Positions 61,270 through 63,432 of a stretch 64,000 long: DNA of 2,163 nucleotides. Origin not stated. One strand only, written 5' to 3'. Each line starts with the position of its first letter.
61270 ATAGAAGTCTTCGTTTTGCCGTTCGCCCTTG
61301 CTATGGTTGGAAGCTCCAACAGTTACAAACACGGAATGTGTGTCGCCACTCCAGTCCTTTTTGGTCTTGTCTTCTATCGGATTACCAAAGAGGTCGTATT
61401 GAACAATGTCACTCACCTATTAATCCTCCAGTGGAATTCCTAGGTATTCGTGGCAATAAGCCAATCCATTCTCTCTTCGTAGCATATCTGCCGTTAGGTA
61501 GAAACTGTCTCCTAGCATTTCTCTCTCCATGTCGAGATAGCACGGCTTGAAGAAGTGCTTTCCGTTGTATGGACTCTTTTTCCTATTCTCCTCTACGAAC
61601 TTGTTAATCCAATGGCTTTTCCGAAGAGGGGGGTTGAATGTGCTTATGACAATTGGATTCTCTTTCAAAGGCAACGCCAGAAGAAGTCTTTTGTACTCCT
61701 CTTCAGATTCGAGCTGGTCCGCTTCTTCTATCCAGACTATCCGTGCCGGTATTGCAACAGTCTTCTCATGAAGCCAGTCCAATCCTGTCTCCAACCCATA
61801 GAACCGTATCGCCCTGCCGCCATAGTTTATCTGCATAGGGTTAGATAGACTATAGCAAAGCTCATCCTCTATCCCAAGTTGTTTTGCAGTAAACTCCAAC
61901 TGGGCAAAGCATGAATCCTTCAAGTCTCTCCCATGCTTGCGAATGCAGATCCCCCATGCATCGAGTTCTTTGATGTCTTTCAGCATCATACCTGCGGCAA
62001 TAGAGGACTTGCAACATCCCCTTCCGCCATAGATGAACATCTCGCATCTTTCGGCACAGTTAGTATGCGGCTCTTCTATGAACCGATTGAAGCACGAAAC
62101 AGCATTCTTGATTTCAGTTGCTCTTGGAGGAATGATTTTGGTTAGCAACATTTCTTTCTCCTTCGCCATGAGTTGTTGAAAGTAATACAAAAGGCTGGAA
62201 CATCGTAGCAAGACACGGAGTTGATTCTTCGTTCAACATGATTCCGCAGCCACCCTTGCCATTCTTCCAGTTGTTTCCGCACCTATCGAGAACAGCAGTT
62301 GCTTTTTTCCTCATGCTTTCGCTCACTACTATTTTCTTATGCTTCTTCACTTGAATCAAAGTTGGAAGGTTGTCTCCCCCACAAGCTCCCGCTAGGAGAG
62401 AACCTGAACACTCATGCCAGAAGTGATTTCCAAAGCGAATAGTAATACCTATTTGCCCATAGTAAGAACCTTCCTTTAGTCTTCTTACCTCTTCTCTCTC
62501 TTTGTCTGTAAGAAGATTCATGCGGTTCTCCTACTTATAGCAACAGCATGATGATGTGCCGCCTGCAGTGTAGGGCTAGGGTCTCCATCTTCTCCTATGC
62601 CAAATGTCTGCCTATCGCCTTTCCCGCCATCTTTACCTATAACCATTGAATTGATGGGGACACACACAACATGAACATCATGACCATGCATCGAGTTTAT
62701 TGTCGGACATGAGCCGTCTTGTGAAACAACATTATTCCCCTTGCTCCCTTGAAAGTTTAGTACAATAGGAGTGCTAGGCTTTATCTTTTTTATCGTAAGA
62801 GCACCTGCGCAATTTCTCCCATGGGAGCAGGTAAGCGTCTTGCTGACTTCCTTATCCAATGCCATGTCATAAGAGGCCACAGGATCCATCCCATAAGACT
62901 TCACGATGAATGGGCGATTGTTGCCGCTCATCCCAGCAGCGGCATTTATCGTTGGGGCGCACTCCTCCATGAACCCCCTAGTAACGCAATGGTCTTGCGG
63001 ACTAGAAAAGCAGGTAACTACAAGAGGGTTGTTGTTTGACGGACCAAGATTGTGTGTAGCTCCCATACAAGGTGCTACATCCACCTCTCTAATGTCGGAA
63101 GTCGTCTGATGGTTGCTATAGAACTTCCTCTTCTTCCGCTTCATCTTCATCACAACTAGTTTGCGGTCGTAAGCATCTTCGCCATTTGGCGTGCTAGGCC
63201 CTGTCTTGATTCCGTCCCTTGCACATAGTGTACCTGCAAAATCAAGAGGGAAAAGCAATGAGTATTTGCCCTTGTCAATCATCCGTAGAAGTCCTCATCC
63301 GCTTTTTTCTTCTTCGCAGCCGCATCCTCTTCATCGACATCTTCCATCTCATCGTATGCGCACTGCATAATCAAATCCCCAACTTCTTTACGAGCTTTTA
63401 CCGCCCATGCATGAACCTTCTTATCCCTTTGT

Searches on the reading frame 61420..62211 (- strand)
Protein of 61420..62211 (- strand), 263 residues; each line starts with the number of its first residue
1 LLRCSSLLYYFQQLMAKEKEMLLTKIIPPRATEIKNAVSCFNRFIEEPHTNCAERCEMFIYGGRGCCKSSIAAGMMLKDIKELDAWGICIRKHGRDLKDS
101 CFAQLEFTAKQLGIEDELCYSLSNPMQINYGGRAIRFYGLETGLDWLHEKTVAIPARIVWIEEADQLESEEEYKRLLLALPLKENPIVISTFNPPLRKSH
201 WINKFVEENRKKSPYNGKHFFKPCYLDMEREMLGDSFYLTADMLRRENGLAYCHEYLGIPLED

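Call 30: search_protein_families(library=pfam, proteins=[window:61420-62211:-], max_evalue=0.001)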
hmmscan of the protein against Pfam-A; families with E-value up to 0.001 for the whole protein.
window:61420-62211:- (263 aa): 1 family
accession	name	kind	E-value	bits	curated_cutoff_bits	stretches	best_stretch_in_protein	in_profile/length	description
PF04466.19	Terminase_3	-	2.6e-17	63.5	23.2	1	59-258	6-200/201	Phage terminase large subunit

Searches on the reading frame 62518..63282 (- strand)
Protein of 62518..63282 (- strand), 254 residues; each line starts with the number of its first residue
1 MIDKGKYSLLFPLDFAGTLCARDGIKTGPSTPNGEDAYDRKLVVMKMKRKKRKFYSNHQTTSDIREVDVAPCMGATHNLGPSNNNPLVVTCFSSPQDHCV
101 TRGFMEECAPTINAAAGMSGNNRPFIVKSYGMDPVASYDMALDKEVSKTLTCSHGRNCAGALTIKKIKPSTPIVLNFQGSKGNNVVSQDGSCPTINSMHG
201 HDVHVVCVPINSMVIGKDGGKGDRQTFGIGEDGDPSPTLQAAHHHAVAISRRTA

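Call 30: search_protein_families(library=pfam, proteins=[window:62518-63282:-], max_evalue=0.001)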
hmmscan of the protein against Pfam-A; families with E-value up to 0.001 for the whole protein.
window:62518-63282:- (254 aa): 0 families

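Call 64: find_encoding_contigs(protein=window:62518-63282:-, flank=10000, max_places=1)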
Protein window:62518-63282:- (254 aa): 4 contigs read that carry it; 1 place shown.
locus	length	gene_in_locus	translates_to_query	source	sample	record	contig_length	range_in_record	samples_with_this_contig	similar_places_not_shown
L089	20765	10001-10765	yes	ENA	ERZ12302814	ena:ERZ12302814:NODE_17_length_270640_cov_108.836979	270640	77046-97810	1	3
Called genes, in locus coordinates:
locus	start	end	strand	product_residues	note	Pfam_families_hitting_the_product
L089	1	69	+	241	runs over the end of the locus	PF07505:DUF5131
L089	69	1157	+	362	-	-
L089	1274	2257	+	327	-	PF06067:DUF932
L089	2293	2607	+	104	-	-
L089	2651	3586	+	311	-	-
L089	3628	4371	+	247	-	-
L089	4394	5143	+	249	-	-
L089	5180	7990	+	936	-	PF00145:DNA_methylase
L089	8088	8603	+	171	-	-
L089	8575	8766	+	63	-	-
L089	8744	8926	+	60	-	-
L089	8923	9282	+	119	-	-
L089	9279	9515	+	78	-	-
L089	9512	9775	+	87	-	-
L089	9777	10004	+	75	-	-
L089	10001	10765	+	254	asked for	-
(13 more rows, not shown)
